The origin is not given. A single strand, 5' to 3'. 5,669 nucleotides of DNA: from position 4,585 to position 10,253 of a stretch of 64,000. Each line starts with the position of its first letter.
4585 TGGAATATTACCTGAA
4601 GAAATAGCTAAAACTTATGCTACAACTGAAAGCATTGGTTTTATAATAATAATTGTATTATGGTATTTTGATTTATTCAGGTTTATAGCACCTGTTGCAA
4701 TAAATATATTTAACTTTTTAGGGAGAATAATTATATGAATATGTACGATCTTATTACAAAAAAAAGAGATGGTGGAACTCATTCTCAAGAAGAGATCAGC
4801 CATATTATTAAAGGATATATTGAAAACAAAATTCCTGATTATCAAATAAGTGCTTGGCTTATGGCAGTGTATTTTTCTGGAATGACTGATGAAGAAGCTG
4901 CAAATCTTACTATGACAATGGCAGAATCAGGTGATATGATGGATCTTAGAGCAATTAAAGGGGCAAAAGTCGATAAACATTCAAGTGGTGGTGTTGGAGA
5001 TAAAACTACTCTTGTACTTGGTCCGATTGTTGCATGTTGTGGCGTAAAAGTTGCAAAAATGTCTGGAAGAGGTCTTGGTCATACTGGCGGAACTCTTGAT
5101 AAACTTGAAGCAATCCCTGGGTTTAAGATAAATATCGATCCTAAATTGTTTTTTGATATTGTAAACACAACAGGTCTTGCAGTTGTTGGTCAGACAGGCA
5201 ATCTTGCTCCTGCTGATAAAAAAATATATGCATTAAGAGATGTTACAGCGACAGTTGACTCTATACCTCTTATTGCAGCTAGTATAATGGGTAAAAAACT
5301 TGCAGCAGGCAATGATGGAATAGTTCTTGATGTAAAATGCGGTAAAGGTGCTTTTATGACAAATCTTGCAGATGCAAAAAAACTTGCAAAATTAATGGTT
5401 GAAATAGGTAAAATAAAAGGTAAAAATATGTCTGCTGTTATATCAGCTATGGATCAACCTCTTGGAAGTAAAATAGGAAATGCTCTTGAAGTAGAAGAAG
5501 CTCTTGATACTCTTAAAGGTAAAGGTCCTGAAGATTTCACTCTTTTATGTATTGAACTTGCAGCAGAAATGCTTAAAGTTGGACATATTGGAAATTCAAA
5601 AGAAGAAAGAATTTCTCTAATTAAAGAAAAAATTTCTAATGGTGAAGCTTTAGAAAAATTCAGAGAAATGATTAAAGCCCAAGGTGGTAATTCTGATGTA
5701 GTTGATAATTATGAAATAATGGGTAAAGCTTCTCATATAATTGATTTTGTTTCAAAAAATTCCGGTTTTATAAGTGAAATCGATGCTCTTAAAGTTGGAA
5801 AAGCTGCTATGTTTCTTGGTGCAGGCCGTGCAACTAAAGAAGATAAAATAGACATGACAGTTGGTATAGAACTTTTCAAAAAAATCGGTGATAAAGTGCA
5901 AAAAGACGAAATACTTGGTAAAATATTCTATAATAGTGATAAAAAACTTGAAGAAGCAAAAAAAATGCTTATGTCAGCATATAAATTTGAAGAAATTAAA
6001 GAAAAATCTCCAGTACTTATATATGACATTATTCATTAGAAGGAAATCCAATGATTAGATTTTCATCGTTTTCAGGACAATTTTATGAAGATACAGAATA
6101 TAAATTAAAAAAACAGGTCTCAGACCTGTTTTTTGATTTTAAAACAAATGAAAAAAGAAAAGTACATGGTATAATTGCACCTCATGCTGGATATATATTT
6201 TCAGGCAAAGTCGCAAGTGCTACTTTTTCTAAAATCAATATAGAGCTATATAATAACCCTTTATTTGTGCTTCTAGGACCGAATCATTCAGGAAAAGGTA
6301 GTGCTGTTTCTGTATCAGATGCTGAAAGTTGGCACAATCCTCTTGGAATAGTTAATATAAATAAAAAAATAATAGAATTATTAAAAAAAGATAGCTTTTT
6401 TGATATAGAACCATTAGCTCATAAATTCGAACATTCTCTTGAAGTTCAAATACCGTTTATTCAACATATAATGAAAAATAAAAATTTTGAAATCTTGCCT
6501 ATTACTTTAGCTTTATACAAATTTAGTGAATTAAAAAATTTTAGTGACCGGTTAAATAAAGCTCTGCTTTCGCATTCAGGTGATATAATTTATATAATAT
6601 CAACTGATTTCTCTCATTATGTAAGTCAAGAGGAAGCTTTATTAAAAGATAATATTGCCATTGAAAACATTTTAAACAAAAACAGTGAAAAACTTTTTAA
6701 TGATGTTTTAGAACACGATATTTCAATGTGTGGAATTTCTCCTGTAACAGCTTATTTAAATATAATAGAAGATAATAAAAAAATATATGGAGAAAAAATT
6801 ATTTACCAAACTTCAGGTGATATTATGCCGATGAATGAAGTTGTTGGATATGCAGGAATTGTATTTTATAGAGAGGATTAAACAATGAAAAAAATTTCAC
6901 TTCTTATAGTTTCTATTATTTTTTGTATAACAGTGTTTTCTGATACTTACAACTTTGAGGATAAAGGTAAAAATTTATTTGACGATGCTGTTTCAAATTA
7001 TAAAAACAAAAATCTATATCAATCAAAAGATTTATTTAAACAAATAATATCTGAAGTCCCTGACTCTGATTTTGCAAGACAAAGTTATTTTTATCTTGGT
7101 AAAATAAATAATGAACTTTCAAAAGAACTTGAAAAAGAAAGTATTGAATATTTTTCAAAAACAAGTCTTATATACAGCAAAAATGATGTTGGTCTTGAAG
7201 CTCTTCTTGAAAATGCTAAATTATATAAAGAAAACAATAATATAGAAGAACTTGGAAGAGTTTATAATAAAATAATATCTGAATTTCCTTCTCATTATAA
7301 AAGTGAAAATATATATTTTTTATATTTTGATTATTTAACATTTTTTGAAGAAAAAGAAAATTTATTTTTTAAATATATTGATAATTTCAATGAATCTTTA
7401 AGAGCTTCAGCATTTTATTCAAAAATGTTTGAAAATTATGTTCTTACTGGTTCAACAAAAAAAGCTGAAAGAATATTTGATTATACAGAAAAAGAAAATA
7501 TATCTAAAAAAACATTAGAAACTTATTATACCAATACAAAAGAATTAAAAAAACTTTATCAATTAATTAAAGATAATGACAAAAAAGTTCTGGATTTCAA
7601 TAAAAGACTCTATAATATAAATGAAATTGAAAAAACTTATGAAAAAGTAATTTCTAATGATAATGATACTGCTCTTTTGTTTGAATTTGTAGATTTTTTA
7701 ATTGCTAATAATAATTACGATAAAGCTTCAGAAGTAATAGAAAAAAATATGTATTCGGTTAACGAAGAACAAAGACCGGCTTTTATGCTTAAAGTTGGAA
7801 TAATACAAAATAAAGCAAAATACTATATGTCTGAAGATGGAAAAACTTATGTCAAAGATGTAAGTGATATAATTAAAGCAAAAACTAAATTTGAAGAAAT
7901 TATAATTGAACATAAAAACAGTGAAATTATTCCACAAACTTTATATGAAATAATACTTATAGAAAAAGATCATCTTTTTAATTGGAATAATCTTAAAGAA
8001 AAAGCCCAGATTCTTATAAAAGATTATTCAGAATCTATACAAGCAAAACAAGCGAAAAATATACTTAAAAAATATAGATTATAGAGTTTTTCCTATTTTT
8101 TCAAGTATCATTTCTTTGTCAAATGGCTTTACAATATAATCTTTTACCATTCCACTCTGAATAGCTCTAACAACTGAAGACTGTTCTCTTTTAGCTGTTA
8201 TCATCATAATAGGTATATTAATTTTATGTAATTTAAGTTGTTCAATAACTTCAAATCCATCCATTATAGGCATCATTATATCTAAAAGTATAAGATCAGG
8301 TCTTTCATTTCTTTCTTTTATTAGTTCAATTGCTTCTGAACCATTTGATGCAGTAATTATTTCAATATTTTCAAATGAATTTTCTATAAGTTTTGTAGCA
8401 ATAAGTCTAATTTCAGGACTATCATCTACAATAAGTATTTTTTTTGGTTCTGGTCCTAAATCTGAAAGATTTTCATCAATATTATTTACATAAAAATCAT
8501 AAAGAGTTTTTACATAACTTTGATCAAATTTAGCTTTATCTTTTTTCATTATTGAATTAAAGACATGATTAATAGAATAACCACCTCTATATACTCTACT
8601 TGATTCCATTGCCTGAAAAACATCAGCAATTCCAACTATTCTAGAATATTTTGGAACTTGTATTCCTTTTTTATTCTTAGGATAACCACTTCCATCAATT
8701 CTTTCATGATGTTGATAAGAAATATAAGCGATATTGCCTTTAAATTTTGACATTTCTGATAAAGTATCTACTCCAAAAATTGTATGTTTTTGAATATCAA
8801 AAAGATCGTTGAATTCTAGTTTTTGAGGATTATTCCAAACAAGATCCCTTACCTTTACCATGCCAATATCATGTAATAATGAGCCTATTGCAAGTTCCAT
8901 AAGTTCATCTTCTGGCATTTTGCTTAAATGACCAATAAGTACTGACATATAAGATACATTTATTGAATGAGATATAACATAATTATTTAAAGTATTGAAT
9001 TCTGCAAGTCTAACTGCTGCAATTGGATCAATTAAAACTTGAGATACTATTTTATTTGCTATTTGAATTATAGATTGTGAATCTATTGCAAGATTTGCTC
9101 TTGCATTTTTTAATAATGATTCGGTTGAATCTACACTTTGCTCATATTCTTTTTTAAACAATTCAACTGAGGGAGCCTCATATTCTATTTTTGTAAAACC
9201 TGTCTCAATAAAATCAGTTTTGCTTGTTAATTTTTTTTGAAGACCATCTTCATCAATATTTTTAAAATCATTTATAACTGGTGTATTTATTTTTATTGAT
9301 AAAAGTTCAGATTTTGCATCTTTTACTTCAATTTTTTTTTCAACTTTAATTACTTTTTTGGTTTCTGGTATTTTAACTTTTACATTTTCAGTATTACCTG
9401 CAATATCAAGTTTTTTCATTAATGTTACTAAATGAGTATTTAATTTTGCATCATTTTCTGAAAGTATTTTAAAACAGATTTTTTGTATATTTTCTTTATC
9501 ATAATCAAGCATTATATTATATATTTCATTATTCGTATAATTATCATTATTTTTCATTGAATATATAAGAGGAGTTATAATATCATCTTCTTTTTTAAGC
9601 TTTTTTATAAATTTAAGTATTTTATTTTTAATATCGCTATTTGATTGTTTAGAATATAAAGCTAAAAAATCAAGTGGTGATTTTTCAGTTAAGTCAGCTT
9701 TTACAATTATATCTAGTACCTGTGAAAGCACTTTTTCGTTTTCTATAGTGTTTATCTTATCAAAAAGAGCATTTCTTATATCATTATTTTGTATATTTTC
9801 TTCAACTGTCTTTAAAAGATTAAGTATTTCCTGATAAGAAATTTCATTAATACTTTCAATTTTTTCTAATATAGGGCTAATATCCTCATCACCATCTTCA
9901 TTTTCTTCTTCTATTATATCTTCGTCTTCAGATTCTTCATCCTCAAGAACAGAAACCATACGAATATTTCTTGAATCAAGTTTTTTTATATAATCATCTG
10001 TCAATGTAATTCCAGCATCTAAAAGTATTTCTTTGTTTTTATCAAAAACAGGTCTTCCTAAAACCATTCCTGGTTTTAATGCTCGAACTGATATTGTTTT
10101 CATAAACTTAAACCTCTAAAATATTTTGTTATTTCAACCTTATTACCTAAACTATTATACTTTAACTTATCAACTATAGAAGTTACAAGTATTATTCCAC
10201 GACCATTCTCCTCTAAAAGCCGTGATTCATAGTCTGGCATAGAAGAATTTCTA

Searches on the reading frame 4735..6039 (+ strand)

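Call 32: search_protein_families(library=pfam, proteins=[window:4735-6039:+], max_evalue=0.001)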
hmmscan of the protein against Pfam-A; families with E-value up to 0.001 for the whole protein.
window:4735-6039:+ (434 aa): 3 families
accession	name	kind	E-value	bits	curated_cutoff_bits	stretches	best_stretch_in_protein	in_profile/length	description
PF00591.27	Glycos_transf_3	-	6.3e-44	151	27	1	77-306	3-253/253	Glycosyl transferase family, a/b domain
PF07831.19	PYNP_C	-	1.4e-23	82.8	27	1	345-418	1-74/75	Pyrimidine nucleoside phosphorylase C-terminal domain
PF02885.22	Glycos_trans_3N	-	1.3e-21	76.6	26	1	5-66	2-63/63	Glycosyl transferase family, helical bundle domain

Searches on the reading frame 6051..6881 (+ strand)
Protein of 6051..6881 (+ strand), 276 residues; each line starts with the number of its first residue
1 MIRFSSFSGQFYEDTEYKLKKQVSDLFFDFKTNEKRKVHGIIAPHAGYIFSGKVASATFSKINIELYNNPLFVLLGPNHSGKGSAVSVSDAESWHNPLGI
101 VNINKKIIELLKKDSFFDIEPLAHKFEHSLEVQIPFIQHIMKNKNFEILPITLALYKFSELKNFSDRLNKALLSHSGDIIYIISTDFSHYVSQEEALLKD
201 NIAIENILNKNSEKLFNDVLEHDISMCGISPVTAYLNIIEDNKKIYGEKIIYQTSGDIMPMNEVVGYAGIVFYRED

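Call 32: search_protein_families(library=pfam, proteins=[window:6051-6881:+], max_evalue=0.001)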
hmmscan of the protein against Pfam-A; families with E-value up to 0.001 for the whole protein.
window:6051-6881:+ (276 aa): 1 family
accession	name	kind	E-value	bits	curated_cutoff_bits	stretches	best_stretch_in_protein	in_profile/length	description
PF01875.22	Memo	-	2e-57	194.9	27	1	7-271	4-269/269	Memo-like protein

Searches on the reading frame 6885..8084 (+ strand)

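Call 32: search_protein_families(library=pfam, proteins=[window:6885-8084:+], max_evalue=0.001)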
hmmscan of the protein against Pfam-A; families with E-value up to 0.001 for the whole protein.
window:6885-8084:+ (399 aa): 2 families
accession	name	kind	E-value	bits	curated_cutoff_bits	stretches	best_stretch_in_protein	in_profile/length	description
PF25062.1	ARM_TT21_N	-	8.3e-06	26.1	40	0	48-137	120-201/222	Tetratricopeptide repeat protein 21 N-terminal ARM repeat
PF13174.12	TPR_6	-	0.00064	20.6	26.3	0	35-61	7-33/33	Tetratricopeptide repeat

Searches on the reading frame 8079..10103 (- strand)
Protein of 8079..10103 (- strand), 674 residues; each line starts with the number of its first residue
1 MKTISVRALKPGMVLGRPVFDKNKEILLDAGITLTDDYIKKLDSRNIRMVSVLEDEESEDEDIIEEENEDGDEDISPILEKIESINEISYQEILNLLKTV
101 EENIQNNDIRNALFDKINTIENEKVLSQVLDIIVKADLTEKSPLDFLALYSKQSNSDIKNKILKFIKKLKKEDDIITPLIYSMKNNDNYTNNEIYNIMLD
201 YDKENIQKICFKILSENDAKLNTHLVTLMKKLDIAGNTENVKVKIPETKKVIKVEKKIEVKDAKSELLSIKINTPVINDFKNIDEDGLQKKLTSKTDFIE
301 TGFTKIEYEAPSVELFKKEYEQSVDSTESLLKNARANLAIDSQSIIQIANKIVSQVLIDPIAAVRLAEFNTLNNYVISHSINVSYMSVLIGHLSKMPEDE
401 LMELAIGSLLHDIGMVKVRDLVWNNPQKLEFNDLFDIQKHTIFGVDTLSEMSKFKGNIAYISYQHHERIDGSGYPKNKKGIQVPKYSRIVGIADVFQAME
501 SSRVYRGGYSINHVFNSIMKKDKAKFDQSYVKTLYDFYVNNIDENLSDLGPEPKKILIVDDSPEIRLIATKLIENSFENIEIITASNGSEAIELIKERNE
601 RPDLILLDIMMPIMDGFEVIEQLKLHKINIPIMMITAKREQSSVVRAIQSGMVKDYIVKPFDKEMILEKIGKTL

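Call 32: search_protein_families(library=pfam, proteins=[window:8079-10103:-], max_evalue=0.001)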
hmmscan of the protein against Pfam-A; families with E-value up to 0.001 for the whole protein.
window:8079-10103:- (674 aa): 3 families
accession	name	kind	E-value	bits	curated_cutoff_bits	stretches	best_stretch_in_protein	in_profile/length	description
PF00072.30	Response_reg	-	5.2e-27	94.6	30.2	1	556-670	1-110/111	Response regulator receiver domain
PF13487.12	HD_5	-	3e-22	79.6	27.2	1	376-528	14-168/170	HD domain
PF01966.28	HD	-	1.2e-11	45.4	22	1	376-499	1-116/116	HD domain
